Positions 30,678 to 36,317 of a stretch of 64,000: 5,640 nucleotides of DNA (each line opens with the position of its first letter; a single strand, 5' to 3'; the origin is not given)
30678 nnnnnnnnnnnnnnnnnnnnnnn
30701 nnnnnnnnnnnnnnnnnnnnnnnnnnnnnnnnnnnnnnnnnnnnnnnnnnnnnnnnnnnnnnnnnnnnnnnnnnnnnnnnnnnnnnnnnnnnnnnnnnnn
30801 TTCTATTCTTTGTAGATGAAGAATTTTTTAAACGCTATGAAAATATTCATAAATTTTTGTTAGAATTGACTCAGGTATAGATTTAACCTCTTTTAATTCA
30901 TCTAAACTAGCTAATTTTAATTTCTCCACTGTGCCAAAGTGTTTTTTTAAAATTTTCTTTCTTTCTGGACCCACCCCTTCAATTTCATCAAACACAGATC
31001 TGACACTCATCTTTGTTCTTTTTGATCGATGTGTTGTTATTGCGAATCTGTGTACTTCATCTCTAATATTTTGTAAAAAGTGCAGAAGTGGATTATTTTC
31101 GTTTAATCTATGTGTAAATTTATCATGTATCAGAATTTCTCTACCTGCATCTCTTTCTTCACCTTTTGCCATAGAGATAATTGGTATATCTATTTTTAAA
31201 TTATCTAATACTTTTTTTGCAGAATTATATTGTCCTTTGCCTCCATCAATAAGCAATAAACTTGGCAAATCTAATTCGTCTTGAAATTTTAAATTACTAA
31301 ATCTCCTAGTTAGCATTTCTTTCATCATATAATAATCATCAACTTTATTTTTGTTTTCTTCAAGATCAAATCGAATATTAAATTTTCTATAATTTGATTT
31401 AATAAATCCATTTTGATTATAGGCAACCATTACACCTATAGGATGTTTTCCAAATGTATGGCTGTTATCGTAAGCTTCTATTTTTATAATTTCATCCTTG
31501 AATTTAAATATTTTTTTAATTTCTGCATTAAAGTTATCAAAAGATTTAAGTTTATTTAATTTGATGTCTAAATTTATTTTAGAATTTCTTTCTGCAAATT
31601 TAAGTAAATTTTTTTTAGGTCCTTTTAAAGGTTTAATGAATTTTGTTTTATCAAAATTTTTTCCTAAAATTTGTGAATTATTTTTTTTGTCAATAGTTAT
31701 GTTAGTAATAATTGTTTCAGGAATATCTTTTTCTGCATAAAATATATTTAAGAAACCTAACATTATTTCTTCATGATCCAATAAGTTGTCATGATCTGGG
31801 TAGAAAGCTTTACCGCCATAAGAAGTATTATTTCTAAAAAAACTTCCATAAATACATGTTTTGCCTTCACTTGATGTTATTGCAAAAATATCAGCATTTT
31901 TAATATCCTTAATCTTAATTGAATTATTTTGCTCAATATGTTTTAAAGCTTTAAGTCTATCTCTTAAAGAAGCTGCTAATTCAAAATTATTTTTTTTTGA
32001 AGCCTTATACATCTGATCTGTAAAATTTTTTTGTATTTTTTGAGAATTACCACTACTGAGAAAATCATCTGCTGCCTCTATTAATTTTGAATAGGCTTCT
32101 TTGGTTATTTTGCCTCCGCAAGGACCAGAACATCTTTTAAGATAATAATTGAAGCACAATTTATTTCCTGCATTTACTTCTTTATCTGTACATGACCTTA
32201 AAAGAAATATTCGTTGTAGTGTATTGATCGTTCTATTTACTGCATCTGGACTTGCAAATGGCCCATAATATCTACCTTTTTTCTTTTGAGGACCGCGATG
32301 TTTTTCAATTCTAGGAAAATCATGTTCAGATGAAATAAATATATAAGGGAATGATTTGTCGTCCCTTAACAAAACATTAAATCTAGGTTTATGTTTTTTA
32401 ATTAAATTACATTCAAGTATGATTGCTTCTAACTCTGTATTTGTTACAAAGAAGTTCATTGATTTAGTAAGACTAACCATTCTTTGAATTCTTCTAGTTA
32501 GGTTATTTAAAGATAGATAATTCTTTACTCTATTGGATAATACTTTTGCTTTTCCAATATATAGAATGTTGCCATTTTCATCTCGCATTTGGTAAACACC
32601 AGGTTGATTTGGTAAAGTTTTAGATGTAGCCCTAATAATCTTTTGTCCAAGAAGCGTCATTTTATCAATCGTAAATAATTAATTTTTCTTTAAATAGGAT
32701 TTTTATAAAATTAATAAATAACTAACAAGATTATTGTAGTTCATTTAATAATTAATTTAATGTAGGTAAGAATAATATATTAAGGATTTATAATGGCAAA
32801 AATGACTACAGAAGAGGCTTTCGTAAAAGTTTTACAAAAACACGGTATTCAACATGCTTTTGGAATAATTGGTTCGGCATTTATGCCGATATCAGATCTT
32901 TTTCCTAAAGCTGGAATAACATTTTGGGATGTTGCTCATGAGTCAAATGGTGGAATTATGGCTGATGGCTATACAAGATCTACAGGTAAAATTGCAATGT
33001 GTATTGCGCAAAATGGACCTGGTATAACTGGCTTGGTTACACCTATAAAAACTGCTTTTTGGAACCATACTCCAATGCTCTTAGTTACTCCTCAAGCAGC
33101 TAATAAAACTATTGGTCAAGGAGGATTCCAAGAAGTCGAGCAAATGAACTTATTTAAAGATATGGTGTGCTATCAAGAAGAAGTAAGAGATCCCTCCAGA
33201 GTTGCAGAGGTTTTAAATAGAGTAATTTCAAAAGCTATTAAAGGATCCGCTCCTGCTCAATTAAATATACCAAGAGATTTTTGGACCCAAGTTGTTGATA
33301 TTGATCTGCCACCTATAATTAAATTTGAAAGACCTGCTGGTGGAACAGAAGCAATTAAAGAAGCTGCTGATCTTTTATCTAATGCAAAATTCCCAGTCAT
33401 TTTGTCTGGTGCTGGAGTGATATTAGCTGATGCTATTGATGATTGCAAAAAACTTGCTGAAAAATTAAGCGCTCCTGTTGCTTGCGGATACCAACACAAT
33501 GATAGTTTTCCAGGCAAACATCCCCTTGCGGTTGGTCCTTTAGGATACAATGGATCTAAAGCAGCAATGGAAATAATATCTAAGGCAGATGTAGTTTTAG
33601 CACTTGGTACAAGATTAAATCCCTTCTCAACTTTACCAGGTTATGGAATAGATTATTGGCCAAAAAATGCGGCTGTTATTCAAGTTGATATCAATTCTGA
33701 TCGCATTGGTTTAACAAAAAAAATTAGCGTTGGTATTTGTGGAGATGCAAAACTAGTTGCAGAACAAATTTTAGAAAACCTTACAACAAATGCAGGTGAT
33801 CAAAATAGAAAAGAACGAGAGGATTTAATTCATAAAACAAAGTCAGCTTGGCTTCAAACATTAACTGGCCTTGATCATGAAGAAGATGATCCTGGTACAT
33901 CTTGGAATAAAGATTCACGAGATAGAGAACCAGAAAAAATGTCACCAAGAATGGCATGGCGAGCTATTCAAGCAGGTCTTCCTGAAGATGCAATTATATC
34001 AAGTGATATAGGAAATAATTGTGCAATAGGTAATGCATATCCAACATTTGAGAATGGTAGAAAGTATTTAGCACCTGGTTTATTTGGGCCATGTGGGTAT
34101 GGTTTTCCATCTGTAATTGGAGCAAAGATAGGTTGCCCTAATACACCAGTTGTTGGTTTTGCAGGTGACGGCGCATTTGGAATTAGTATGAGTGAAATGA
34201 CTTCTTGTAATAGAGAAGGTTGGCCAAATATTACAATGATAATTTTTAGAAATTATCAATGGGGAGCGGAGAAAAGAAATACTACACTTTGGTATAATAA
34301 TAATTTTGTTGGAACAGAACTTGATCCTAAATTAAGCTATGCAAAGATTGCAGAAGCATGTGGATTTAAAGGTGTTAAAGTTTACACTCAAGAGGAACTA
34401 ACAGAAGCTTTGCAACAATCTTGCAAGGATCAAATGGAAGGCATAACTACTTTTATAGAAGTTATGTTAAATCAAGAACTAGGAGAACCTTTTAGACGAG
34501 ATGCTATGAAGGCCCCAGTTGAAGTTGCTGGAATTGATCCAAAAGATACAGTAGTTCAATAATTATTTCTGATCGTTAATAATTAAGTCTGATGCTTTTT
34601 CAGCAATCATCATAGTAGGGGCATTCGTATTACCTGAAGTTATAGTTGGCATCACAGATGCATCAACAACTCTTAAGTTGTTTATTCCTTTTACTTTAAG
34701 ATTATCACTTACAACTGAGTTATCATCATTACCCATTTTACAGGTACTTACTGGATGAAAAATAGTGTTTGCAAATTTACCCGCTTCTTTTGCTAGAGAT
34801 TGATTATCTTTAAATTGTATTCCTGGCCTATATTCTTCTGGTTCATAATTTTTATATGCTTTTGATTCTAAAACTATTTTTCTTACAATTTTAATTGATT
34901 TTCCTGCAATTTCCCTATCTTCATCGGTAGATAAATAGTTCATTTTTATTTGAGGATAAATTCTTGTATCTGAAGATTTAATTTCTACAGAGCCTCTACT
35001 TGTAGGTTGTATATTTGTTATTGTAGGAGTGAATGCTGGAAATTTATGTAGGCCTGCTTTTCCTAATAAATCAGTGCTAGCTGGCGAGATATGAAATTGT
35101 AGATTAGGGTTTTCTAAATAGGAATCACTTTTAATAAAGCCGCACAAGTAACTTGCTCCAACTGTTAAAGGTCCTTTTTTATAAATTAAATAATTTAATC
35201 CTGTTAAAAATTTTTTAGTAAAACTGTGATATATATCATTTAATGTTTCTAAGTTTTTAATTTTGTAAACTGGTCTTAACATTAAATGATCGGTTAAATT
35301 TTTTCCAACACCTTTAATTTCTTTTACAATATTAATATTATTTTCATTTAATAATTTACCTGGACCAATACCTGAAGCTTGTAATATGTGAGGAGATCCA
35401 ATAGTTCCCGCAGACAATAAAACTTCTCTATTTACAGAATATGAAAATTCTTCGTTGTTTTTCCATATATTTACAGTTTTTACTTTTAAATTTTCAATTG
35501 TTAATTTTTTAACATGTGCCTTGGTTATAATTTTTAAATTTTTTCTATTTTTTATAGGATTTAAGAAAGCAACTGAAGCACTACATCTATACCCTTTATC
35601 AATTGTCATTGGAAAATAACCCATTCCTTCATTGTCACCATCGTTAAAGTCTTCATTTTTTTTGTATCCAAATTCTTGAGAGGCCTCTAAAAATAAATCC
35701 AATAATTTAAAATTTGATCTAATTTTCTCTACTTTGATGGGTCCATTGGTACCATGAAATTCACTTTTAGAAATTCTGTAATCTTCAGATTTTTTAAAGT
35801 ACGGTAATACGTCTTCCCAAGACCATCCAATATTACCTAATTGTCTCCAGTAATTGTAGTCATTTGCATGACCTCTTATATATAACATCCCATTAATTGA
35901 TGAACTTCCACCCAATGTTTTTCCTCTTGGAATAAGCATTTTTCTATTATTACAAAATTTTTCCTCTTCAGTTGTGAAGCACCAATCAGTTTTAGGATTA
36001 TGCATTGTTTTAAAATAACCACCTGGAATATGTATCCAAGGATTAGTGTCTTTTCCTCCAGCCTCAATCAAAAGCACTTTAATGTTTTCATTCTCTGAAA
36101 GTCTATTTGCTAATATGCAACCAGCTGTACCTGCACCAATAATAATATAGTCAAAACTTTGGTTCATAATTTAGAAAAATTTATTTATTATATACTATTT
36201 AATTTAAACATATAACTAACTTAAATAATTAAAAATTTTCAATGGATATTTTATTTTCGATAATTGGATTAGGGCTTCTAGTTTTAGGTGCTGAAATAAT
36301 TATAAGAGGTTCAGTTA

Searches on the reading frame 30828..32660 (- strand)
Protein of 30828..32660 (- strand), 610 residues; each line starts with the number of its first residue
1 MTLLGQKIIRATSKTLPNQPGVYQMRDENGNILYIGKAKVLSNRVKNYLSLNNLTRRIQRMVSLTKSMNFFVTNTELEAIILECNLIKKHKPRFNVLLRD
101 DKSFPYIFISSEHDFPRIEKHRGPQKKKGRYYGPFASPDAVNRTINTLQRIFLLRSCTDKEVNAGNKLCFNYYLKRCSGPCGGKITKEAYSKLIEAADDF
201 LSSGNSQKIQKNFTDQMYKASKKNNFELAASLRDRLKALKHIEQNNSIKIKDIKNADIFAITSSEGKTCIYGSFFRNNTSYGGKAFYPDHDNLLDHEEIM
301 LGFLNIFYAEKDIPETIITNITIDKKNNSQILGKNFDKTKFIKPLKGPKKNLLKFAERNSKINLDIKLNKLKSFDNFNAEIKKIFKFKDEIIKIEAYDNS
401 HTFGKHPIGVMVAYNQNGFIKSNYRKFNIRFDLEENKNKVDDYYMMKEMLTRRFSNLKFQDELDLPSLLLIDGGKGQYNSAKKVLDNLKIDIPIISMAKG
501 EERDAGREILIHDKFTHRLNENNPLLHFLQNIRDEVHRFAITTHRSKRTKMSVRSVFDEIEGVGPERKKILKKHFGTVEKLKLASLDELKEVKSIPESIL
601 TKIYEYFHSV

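Call 86: search_protein_families(library=pfam, proteins=[window:30828-32660:-], max_evalue=0.0001)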
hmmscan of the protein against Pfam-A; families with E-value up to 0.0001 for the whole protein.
window:30828-32660:- (610 aa): 7 families
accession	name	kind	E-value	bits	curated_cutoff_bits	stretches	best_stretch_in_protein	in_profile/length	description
PF08459.17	UvrC_RNaseH_dom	-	1.5e-46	158.6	22.3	1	383-541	2-159/159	UvrC RNAse H endonuclease domain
PF22920.2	UvrC_RNaseH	-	3.7e-18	66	24.3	1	255-365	1-114/116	UvrC Ribonuclease H-like domain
PF01541.30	GIY-YIG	-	9.2e-09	35.9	22.6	1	20-93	2-76/78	GIY-YIG catalytic domain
PF02151.25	UVR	-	3.3e-08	33.5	21.5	1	214-241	8-35/36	UvrB/uvrC motif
PF12826.13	HHH_2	-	9.9e-08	32.5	27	1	560-608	8-56/64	Helix-hairpin-helix motif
PF14520.12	HHH_5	-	1e-05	26.3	27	1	558-605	5-53/57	Helix-hairpin-helix domain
PF24348.1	DUF7508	-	1.1e-05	25.9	26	1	10-53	12-54/79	Domain of unknown function (DUF7508)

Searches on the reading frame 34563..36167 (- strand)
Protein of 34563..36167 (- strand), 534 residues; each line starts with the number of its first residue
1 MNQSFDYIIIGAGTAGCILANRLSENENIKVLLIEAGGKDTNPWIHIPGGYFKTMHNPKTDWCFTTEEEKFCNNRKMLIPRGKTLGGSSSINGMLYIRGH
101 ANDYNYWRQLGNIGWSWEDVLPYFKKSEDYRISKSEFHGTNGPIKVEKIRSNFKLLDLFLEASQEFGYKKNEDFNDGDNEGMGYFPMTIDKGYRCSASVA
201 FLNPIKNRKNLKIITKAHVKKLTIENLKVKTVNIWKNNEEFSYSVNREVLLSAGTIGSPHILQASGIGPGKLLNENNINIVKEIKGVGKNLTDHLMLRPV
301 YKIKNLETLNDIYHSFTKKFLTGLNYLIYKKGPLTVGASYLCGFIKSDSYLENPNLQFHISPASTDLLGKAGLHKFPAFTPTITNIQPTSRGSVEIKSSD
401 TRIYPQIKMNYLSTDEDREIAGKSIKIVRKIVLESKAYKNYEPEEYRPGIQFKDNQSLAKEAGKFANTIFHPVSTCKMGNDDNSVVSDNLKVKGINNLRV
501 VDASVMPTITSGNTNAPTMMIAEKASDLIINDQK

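Call 4: search_protein_families(library=pfam, proteins=[window:34563-36167:-], max_evalue=0.01)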
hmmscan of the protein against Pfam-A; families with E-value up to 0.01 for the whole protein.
window:34563-36167:- (534 aa): 9 families
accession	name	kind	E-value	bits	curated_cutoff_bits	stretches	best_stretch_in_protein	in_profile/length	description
PF00732.25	GMC_oxred_N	-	1.3e-47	162.9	23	1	5-295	1-217/218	GMC oxidoreductase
PF05199.19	GMC_oxred_C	-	1.8e-33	116.5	24.6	1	388-522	1-139/139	GMC oxidoreductase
PF00890.30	FAD_binding_2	-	1.7e-06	28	20.4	0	6-39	1-33/414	FAD binding domain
PF05834.18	Lycopene_cycl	-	2e-05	24.3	23.4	1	6-39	1-35/380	Lycopene cyclase protein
PF07992.20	Pyr_redox_2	-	0.00015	21.7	26.1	1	5-39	1-34/291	Pyridine nucleotide-disulphide oxidoreductase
PF13450.12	NAD_binding_8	-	0.00059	20.5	21.9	1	9-37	1-28/68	NAD(P)-binding Rossmann-like domain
PF01134.28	GIDA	-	0.0013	18.3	22.1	0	202-290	102-186/391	Glucose inhibited division protein A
PF03486.20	HI0933_like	-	0.0015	18.4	50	0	6-39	2-34/244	HI0933-like protein Rossmann domain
PF01266.30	DAO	-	0.0026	17.8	27.9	1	6-37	1-31/353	FAD dependent oxidoreductase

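Call 6: search_protein_families(library=ncbifam, proteins=[window:34563-36167:-], max_evalue=0.001)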
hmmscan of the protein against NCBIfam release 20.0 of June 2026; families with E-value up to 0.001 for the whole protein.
window:34563-36167:- (534 aa): 11 families
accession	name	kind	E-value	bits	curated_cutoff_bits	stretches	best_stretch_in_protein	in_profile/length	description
NF002550.0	PRK02106.1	subfamily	3e-172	574.1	605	1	2-532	3-536/563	choline dehydrogenase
TIGR01810.1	betA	equivalog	2.5e-143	478.6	732.1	1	6-531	1-528/532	choline dehydrogenase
TIGR03970.1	mycofact_MftG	equivalog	1.2e-82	278.5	387.45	2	6-305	2-302/487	mycofactocin dehydrogenase MftG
TIGR04542.1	GMC_mycofac_2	equivalog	5.2e-36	124.6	400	2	6-272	1-242/425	mycofactocin system GMC family oxidoreductase MftG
NF038210.1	GMC_mycofac_3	equivalog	3.3e-16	59.2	300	1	8-107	2-92/418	mycofactocin system GMC family oxidoreductase MftG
TIGR02462.1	pyranose_ox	equivalog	1.9e-07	30.4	544.9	0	470-532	483-546/548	pyranose oxidase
TIGR00551.1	nadB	equivalog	0.00021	20.1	452.75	0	202-258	135-190/489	L-aspartate oxidase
NF058674.1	CholsOxChoxAB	equivalog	0.00032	19.3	850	0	4-39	5-39/535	cholesterol oxidase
TIGR00031.1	UDP-GALP_mutase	equivalog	0.00043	19.3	303.75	1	4-35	1-31/378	UDP-galactopyranose mutase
TIGR02032.1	GG-red-SF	subfamily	0.00049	19.9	158.8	1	5-36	1-31/297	geranylgeranyl reductase family protein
NF004992.0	PRK06370.1-4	equivalog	0.00094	17.7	629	0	1-35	1-34/459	FAD-containing oxidoreductase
